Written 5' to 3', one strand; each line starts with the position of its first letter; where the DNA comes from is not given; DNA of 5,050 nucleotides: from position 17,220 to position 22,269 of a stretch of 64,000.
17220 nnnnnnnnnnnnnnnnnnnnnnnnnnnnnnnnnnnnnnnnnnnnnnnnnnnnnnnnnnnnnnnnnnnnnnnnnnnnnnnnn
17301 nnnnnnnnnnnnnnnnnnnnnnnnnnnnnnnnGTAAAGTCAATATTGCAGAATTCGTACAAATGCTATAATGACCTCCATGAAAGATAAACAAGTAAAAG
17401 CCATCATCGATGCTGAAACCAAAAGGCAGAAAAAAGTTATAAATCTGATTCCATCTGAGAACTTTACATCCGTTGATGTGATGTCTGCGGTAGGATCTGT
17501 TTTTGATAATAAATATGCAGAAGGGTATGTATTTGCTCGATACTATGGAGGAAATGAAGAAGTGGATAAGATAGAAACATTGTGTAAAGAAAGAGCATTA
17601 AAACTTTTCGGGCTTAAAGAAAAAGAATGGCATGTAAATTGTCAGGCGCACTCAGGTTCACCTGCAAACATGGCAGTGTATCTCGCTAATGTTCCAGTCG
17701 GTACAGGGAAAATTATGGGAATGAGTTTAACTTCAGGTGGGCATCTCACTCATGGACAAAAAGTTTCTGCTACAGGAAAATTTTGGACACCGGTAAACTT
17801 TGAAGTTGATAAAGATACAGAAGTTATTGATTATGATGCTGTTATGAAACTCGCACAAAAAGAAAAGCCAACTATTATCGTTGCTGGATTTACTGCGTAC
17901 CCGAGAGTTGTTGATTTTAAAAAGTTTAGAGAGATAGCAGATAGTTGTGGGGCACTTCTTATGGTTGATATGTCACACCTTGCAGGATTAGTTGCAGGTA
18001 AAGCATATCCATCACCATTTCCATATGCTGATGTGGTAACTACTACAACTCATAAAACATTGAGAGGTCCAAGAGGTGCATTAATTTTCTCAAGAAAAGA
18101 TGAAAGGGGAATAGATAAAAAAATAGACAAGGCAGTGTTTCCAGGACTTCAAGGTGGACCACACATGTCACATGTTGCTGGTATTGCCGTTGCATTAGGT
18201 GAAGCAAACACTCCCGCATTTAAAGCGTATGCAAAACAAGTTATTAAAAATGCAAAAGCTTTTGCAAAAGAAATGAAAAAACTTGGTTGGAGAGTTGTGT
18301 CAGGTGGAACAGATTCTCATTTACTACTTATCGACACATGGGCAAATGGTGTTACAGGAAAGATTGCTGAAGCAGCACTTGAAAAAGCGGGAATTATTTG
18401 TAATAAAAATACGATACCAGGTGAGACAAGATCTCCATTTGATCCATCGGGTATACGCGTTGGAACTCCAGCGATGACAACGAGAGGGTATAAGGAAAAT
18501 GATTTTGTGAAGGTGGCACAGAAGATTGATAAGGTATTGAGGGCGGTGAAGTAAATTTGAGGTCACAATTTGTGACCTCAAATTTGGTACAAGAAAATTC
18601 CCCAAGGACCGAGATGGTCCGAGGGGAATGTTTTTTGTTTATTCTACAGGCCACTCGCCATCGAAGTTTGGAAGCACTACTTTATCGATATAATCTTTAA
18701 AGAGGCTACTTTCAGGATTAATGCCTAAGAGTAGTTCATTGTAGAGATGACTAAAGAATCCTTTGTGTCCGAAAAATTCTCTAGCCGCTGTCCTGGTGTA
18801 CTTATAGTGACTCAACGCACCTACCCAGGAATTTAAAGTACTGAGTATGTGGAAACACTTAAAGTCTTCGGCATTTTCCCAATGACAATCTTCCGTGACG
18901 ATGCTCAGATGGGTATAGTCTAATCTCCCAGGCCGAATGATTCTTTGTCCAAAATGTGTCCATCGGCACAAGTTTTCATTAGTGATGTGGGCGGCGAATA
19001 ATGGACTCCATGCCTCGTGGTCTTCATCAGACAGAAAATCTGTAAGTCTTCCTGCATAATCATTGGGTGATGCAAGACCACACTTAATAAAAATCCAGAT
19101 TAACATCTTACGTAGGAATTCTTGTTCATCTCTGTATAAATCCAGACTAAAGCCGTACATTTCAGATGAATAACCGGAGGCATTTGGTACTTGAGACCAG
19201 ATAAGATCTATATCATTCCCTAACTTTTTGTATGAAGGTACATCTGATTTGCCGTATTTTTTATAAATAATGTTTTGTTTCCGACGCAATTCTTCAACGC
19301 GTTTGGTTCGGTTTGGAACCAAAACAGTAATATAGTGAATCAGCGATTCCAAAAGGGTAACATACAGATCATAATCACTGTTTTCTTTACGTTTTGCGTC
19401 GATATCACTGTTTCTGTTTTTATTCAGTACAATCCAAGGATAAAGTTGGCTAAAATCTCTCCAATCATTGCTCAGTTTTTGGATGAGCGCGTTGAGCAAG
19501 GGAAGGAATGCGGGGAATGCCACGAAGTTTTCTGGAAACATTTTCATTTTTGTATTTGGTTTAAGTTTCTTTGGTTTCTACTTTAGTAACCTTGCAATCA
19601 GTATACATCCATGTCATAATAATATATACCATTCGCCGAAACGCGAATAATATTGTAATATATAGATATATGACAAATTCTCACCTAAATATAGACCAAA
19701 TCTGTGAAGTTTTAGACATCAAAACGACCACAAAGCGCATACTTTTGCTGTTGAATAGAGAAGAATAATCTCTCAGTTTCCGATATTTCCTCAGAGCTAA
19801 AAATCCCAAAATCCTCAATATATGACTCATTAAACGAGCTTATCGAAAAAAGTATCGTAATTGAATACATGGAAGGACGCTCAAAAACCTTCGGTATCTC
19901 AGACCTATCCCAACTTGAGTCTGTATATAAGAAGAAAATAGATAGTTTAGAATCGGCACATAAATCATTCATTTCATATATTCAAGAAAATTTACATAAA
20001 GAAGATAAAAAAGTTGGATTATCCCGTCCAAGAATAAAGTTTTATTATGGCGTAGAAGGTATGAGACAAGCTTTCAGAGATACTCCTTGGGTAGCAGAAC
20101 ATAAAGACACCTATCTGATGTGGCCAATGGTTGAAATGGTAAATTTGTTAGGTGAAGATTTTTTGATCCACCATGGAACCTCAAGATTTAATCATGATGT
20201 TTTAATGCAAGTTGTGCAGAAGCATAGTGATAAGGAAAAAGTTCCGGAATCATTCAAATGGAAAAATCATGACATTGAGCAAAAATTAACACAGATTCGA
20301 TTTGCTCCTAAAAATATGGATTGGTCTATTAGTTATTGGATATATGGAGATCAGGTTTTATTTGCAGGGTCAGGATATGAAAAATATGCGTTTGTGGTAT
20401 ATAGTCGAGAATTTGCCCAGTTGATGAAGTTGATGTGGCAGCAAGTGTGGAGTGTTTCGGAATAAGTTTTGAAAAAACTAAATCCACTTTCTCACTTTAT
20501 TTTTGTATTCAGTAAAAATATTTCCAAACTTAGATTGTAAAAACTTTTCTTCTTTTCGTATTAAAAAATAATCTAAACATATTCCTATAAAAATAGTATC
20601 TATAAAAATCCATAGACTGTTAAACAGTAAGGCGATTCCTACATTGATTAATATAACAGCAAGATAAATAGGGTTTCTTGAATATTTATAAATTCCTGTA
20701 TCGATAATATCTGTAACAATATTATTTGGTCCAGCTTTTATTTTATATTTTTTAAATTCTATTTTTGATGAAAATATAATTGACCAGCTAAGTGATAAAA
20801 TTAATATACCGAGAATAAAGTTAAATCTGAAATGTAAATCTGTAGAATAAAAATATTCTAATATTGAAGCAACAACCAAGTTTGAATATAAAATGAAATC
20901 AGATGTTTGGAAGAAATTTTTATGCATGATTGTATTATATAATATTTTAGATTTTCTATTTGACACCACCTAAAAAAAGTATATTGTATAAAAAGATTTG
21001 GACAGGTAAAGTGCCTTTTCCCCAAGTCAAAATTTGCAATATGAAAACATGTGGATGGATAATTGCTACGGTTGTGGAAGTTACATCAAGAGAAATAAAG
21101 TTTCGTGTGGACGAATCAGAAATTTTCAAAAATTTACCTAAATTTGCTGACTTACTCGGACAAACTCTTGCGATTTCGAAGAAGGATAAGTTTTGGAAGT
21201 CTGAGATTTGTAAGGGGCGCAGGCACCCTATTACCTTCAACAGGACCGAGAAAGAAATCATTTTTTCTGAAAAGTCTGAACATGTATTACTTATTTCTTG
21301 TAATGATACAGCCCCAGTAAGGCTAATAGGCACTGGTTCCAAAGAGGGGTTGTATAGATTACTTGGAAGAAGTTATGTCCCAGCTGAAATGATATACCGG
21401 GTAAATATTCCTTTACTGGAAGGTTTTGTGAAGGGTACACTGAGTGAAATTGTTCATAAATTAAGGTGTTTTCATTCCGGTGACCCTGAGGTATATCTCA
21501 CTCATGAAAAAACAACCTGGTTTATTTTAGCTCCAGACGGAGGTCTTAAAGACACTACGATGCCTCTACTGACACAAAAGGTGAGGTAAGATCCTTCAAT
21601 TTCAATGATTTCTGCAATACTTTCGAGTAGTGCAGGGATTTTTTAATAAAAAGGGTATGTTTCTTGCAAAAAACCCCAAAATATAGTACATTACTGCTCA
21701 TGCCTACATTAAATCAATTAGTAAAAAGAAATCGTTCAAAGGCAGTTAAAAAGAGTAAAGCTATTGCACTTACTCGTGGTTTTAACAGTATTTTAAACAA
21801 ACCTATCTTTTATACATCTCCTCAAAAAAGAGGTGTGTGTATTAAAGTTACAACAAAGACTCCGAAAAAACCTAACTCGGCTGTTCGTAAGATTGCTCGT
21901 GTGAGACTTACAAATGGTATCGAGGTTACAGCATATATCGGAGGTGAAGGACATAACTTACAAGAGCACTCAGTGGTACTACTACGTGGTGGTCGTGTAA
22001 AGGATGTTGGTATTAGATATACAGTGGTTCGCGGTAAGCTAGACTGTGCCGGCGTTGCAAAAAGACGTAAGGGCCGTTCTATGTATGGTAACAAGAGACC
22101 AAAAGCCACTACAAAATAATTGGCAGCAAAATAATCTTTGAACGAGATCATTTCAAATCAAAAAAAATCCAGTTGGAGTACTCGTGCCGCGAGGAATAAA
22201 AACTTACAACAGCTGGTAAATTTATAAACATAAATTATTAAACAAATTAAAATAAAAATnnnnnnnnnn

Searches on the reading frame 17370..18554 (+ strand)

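Call 5: search_protein_families(library=ncbifam, proteins=[window:17370-18554:+], max_evalue=0.001)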
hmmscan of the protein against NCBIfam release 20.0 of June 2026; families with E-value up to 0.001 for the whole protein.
window:17370-18554:+ (394 aa): 6 families
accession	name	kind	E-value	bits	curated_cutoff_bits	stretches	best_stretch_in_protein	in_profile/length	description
NF000586.1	PRK00011.1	subfamily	6.2e-159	529.1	335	1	6-392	1-380/404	serine hydroxymethyltransferase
NF010094.0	PRK13580.1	equivalog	3.7e-126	421.7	735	2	111-393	167-448/496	glycine hydroxymethyltransferase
TIGR04506.1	F_threo_transal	equivalog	1.1e-26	93.7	650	1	58-390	65-381/609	fluorothreonine transaldolase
NF005394.0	PRK06939.1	equivalog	1.5e-05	23.9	460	1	174-335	184-344/397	glycine C-acetyltransferase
TIGR01822.1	2am3keto_CoA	equivalog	0.00064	18.7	493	0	150-335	152-340/393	glycine C-acetyltransferase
TIGR04427.1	PLP_DesI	equivalog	0.00073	18.7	650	0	140-246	113-217/390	dTDP-4-dehydro-6-deoxyglucose aminotransferase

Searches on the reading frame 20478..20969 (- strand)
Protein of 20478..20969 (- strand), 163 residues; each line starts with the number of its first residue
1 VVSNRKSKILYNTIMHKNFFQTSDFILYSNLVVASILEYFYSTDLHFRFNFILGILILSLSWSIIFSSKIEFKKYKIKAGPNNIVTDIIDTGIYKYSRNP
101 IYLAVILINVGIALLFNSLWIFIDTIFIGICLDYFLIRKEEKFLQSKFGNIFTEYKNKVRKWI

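Call 5: search_protein_families(library=ncbifam, proteins=[window:20478-20969:-], max_evalue=0.001)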
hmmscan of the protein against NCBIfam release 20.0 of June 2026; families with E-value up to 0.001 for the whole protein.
window:20478-20969:- (163 aa): 2 families
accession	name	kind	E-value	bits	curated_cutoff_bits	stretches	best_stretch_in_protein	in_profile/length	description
NF040696.1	isopcys_mtase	equivalog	6.9e-10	39.1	160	1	87-160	111-184/190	protein-S-isoprenylcysteine O-methyltransferase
TIGR04571.1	LmtA_Leptospira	exception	2.4e-06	27.5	325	1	31-162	30-162/252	lipid A Kdo2 1-phosphate O-methyltransferase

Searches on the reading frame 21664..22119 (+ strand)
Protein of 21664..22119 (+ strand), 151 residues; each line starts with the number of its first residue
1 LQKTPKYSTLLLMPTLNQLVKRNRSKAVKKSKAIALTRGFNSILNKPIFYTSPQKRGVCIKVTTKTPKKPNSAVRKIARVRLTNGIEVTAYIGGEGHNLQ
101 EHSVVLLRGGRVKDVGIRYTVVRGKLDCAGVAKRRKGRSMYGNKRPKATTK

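Call 5: search_protein_families(library=ncbifam, proteins=[window:21664-22119:+], max_evalue=0.001)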
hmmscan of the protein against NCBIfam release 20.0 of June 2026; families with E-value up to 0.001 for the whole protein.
window:21664-22119:+ (151 aa): 3 families
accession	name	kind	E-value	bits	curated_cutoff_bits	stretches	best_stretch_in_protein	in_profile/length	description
TIGR00981.1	rpsL_bact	equivalog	3e-55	185.4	112.95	1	13-148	1-124/124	30S ribosomal protein S12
NF003254.0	PRK04211.1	equivalog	5.4e-08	32.5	196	1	50-109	44-106/146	30S ribosomal protein S12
TIGR00982.1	uS12_E_A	equivalog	1.1e-07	31.6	140.2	1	50-123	37-120/139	30S ribosomal protein S12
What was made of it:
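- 21700..22119 (+): rpsL (ribosomal protein S12), left conserved flank. TIGR00981 equivalog, 185 bits (call 5).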
